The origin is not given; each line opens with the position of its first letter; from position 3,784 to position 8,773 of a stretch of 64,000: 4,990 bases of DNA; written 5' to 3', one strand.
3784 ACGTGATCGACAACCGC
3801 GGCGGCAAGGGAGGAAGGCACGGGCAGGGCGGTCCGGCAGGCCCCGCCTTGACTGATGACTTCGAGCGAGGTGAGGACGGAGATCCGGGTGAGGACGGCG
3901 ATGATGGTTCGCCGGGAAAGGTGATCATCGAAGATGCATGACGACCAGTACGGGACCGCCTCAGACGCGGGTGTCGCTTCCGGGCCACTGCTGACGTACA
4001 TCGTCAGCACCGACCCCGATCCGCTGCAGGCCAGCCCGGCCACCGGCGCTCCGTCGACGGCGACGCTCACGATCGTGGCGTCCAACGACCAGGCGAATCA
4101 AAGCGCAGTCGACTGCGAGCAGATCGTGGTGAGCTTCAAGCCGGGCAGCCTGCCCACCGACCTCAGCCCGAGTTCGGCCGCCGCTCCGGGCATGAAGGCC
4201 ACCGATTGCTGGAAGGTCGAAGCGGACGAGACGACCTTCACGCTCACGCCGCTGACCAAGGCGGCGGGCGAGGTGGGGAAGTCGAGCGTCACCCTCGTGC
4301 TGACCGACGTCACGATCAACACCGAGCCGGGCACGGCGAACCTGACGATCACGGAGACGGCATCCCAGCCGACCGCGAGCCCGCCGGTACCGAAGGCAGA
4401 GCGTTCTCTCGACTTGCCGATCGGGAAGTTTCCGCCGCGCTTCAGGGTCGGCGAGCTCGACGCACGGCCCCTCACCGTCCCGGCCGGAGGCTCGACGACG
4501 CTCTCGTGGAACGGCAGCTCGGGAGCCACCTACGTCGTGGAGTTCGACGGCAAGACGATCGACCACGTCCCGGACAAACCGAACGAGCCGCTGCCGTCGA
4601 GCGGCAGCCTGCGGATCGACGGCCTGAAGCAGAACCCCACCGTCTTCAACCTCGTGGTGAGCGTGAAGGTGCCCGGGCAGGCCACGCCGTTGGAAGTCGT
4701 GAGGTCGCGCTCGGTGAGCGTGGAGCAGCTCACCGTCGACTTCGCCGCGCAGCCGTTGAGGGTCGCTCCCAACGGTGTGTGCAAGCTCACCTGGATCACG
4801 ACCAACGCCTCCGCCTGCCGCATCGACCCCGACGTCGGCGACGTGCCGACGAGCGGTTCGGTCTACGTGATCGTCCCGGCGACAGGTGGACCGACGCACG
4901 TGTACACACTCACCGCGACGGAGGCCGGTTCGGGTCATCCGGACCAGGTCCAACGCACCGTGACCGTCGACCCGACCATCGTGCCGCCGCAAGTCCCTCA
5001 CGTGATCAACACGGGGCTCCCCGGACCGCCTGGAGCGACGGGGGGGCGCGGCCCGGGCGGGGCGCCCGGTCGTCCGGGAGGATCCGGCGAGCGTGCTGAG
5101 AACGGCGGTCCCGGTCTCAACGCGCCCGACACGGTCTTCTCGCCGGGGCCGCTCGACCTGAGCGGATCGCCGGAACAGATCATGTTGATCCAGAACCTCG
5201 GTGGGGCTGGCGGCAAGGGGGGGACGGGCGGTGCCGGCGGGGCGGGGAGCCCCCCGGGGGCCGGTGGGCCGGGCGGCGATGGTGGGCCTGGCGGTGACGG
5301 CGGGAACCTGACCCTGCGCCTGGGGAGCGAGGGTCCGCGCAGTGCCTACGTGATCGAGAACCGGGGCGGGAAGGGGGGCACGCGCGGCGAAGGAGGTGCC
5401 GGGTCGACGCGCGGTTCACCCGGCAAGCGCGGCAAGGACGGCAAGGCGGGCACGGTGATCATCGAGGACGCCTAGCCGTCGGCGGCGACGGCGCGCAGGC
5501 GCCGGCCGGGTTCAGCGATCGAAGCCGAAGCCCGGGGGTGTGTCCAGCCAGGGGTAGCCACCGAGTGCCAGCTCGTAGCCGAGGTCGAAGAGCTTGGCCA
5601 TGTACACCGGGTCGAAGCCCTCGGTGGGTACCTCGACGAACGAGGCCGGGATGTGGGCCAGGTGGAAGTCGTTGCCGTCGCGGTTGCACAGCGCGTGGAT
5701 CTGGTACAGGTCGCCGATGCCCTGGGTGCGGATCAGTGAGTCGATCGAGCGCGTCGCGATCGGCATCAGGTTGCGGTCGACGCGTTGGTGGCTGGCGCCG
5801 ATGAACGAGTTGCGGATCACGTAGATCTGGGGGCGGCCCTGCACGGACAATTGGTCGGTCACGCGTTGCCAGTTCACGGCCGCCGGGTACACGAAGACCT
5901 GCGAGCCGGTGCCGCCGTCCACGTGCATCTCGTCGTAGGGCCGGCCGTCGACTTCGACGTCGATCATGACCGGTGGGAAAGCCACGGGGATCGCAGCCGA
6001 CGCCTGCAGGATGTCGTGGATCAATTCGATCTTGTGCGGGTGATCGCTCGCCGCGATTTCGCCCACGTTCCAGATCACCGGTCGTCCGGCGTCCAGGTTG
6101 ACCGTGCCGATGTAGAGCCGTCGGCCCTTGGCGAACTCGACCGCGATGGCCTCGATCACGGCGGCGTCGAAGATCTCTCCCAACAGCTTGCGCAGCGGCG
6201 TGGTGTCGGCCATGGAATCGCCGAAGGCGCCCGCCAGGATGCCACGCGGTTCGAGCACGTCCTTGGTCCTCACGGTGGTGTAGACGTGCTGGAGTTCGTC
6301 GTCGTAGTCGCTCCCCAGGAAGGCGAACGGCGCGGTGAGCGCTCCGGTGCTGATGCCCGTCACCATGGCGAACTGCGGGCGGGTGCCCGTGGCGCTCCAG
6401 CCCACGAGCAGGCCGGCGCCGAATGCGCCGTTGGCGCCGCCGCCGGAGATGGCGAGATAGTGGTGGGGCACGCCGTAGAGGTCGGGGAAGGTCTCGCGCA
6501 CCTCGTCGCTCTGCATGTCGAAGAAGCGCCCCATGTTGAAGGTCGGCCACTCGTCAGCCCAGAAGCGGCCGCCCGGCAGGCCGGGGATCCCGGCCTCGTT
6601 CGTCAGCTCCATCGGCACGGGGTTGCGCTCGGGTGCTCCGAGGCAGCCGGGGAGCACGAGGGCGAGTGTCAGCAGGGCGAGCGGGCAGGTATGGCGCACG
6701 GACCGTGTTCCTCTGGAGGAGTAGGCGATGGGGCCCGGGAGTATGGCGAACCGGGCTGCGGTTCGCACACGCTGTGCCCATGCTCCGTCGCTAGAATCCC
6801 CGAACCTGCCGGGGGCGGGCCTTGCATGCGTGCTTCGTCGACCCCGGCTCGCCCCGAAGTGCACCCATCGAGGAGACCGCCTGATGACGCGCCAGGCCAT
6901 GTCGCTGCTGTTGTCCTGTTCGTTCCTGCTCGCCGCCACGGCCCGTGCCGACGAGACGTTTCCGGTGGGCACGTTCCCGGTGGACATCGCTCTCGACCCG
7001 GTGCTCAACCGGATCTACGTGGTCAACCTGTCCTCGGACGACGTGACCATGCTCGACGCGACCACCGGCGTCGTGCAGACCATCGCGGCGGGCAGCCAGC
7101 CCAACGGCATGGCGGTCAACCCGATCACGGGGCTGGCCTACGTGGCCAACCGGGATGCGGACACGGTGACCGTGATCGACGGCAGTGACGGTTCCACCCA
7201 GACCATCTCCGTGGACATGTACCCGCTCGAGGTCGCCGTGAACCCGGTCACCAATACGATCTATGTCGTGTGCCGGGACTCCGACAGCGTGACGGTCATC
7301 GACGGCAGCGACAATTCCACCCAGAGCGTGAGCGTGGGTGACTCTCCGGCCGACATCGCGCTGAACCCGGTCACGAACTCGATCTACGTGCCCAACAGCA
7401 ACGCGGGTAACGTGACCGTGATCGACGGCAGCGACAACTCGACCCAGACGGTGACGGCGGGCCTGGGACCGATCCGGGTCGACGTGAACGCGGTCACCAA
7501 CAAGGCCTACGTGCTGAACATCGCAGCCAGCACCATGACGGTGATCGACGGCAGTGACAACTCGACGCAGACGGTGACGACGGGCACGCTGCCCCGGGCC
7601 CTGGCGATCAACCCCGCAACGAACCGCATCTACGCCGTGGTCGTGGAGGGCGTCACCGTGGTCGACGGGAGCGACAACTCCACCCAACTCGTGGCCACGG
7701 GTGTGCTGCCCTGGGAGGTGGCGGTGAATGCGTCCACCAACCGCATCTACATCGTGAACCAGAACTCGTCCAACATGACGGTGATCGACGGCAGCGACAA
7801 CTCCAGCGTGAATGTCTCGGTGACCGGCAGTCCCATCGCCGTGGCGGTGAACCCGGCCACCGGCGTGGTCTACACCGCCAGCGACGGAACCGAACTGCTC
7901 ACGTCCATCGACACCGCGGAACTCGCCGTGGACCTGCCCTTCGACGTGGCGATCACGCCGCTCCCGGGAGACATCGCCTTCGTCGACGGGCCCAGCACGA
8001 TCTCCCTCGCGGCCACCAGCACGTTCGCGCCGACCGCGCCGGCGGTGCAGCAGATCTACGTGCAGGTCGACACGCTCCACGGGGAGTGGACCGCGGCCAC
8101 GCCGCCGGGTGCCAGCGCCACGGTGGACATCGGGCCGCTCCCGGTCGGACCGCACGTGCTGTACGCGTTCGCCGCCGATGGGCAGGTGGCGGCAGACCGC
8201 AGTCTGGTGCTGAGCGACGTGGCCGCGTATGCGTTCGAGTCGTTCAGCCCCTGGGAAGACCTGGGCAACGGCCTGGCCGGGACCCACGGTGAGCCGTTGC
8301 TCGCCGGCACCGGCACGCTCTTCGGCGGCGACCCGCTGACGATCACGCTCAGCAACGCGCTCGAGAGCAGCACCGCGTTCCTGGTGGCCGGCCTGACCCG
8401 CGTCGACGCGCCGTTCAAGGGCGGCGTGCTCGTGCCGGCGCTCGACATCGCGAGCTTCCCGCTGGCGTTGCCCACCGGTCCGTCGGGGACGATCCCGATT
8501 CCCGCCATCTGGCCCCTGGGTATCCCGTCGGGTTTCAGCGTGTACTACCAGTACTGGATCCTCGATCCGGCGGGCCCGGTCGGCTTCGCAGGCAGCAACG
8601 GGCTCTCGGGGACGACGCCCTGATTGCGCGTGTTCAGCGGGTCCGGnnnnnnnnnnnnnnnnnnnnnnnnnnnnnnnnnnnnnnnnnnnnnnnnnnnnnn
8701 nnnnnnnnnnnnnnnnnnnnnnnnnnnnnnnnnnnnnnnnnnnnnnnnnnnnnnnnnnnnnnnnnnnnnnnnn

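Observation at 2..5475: Left-edge module: tail of a large unrecognised protein plus two overlapping tandem paralogues with Ig-like and Gly-rich architecture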

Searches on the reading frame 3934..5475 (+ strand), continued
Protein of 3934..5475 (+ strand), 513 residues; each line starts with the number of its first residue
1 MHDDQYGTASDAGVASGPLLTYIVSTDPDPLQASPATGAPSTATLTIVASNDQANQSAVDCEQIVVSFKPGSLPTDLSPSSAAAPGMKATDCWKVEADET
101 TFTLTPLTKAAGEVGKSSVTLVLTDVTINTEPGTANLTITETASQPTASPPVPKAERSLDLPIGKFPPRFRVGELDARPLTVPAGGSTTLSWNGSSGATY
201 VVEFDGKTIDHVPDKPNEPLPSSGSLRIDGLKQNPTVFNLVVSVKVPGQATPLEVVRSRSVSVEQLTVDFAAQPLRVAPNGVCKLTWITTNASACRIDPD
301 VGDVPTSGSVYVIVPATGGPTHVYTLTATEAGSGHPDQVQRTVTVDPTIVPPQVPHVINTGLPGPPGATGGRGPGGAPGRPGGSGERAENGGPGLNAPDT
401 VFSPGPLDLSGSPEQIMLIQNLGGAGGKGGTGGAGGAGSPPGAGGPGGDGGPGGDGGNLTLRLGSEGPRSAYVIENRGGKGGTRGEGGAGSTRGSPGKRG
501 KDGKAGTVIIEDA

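Call 80: search_dna_similar(query=window:3934-5475:+, collection=phages, mode=protein, max_evalue=0.01)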
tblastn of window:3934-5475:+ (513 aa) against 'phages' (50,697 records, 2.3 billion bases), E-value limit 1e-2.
No match.

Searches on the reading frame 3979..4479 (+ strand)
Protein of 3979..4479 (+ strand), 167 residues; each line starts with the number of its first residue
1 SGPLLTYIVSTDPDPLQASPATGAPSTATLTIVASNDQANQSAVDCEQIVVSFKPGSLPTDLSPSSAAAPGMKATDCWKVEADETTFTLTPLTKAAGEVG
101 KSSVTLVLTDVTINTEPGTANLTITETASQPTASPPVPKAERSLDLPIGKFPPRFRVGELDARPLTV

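Call 90: find_homologous_proteins(query=A10, max_evalue=0.001)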
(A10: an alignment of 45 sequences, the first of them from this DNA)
Query A10 (45 sequences) (167 aa, profile of the alignment): 1 proteins with E <= 0.001 among 2513 candidates.
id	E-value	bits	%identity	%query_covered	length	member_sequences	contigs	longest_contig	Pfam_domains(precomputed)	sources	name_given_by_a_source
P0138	5.9e-16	77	28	54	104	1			-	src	-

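Call 97: search_protein_representatives(alignment_id=A11)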
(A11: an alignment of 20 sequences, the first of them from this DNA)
Query: 20 sequences, 141 profile positions. Proteins with E-value up to 0.001 (for the whole library): 1530; up to 1e-10: 877; up to 1e-30: 136. The best 150 are listed.
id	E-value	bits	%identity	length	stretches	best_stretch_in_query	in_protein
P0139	5.3e-99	344.5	-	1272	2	3-141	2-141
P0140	2.7e-94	329.3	-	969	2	2-141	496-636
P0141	4.1e-81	286.5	-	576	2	2-141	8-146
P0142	9.9e-81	285.3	-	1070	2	2-141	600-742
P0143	2.1e-77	274.5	-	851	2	2-141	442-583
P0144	1.1e-72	259.2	-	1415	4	2-141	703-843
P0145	1.3e-65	236.3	-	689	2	3-141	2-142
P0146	6.7e-64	230.7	-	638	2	2-141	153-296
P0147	3.7e-59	215.4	-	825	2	1-137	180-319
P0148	9.4e-59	214.0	-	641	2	3-141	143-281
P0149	1.3e-58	213.6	-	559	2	2-141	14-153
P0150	6.2e-55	201.7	-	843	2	2-129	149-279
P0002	3.9e-48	179.6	-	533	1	2-141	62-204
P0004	6.0e-48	179.0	-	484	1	2-141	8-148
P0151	6.6e-48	178.9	-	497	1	2-141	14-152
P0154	2.8e-47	176.9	-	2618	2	3-141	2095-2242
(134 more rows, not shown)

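Call 101: search_protein_families(library=pfam, alignment_id=A12, max_evalue=0.0001)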
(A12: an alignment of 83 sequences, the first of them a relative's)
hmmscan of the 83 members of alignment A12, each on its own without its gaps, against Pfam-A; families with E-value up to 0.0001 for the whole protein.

A. member 1, P0154 (2618 aa): 1 family
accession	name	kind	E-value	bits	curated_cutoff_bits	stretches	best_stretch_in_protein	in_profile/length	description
PF20248.3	DUF6603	-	3.6e-149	498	27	1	845-1362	1-500/502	Family of unknown function (DUF6603)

B. families by the number of members that match (of 83 scanned): 27 families (the first 25 are shown)
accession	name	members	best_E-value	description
PF25174.1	Beta-prop_THOC3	22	7.2e-21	THOC3 beta-propeller domain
PF10282.15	Lactonase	13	5e-21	Lactonase, 7-bladed beta-propeller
PF07676.18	PD40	11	2.3e-08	WD40-like Beta Propeller Repeat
PF23414.1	Beta-prop_EML_2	8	1.8e-16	Echinoderm microtubule-associated protein second beta-propeller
PF21783.3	YNCE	7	1.8e-11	YNCE-like beta-propeller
PF02239.22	Cytochrom_D1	6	3.1e-16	Cytochrome D1 heme domain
PF08450.18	SGL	6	4.8e-11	SMP-30/Gluconolactonase/LRE-like region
PF07484.17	Collar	4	1.1e-15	Phage Tail Collar Domain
PF00400.38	WD40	4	2.5e-06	WD domain, G-beta repeat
PF23393.2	Beta-prop_WDR90_POC16_2nd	4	1.8e-05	WDR90/POC16, second beta-propeller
PF01731.26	Arylesterase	2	1.8e-14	Arylesterase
PF16819.11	DUF5074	2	1.2e-11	Domain of unknown function (DUF5074)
PF24796.1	WDR55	2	3.3e-08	WDR55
PF24684.1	Vgb_lyase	2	4.2e-08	Virginiamycin B lyase family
PF24814.1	WD40_Prp19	2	1.3e-06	Prp19 WD40 domain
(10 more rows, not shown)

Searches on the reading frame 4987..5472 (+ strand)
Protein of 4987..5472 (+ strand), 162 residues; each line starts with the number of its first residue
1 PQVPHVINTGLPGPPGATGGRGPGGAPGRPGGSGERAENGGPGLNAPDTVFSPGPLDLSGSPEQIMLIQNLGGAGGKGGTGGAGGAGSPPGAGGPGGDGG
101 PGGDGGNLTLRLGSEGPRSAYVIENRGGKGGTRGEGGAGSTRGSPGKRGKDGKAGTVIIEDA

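Call 61: search_solved_structures(query=A6, max_evalue=1, show_alignments=3)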
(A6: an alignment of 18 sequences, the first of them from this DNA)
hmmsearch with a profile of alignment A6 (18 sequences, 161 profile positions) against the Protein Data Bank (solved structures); distinct sequences matched with E-value up to 1: 11.
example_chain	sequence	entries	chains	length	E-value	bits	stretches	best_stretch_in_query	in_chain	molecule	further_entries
7odt_t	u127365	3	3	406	0.016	18.5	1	65-109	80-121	Mitochondrial ribosome-associated GTPase 2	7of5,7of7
7o9k_G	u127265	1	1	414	0.016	18.5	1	65-109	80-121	Mitochondrial ribosome-associated GTPase 2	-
1lnz_A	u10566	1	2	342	0.028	17.7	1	66-104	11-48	SPO0B-associated GTP-binding protein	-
9uan_B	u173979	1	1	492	0.057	16.7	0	52-80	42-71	miniGq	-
1sbi_A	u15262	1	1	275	0.12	15.6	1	24-134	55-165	SUBTILISIN 8397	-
1sbh_A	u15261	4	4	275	0.12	15.6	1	24-134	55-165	SUBTILISIN 8397+1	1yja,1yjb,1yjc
7kmr_A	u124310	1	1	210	0.16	15.2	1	65-104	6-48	Isoform 2B of GTPase KRas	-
1gns_A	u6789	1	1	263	0.19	15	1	84-143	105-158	SUBTILISIN BPN'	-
1dui_A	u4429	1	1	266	0.2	15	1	84-143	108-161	PROTEIN (SUBTILISIN BPN')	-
1gnv_A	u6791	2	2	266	0.2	14.9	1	84-143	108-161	SUBTILISIN BPN'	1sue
1aqn_A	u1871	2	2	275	0.3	14.4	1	27-134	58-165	SUBTILISIN 8324 | SUBTILISIN BPN'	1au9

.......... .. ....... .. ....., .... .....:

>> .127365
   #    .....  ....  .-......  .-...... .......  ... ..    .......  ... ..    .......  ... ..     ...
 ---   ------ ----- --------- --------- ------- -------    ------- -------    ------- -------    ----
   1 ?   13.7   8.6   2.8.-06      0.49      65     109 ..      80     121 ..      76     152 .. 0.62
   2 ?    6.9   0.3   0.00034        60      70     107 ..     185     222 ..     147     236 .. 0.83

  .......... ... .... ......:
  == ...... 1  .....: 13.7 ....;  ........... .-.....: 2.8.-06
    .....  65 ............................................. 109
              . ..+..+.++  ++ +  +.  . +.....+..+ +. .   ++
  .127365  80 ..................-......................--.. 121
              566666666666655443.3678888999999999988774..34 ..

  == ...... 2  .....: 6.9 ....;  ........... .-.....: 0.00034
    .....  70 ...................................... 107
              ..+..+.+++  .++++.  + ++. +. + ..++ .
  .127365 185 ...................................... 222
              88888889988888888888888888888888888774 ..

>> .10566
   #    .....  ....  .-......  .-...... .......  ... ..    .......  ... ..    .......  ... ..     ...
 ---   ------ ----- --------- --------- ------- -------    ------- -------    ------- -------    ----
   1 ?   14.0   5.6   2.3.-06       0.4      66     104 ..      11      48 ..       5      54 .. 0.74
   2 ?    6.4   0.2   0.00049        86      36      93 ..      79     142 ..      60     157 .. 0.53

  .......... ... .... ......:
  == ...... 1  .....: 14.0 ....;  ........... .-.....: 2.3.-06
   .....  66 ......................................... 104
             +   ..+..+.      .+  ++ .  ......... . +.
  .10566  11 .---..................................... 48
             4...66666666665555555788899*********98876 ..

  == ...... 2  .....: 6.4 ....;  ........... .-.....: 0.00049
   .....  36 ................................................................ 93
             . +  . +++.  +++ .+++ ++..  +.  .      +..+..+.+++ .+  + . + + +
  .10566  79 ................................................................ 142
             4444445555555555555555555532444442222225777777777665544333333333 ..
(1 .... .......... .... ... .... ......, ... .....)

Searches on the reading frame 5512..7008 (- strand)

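Call 87: search_protein_families(library=pfam, proteins=[window:5512-7008:-], max_evalue=0.001)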
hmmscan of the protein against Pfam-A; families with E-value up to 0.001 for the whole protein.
window:5512-7008:- (498 aa): 1 family
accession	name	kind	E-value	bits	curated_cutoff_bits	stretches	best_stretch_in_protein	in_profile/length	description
PF01734.28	Patatin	-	1.2e-20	75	27.7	1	185-375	1-189/191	Patatin-like phospholipase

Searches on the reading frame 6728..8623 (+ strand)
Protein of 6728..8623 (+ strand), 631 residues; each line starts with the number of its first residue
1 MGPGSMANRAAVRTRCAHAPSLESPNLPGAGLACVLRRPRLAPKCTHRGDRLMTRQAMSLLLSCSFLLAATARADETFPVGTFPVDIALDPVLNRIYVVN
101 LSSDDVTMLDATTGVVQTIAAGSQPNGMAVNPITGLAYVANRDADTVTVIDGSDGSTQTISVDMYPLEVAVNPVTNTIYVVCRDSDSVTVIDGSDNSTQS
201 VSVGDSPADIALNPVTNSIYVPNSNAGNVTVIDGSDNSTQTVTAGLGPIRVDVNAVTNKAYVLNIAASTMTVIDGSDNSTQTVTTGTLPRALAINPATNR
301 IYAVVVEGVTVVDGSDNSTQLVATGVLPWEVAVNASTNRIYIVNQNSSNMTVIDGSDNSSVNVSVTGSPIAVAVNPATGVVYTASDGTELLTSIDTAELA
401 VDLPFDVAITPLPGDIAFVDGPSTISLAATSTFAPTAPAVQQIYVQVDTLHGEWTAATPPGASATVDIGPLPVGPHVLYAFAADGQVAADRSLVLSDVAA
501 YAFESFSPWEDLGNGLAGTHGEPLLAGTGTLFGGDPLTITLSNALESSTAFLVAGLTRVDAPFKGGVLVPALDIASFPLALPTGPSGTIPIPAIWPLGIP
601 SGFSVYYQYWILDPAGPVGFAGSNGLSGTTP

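Call 87: search_protein_families(library=pfam, proteins=[window:6728-8623:+], max_evalue=0.001)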
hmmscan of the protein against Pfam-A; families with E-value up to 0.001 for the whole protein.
window:6728-8623:+ (631 aa): 1 family
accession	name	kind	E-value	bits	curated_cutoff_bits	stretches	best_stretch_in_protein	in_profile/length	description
PF10282.15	Lactonase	-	2e-07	31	21.7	0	89-233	150-319/344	Lactonase, 7-bladed beta-propeller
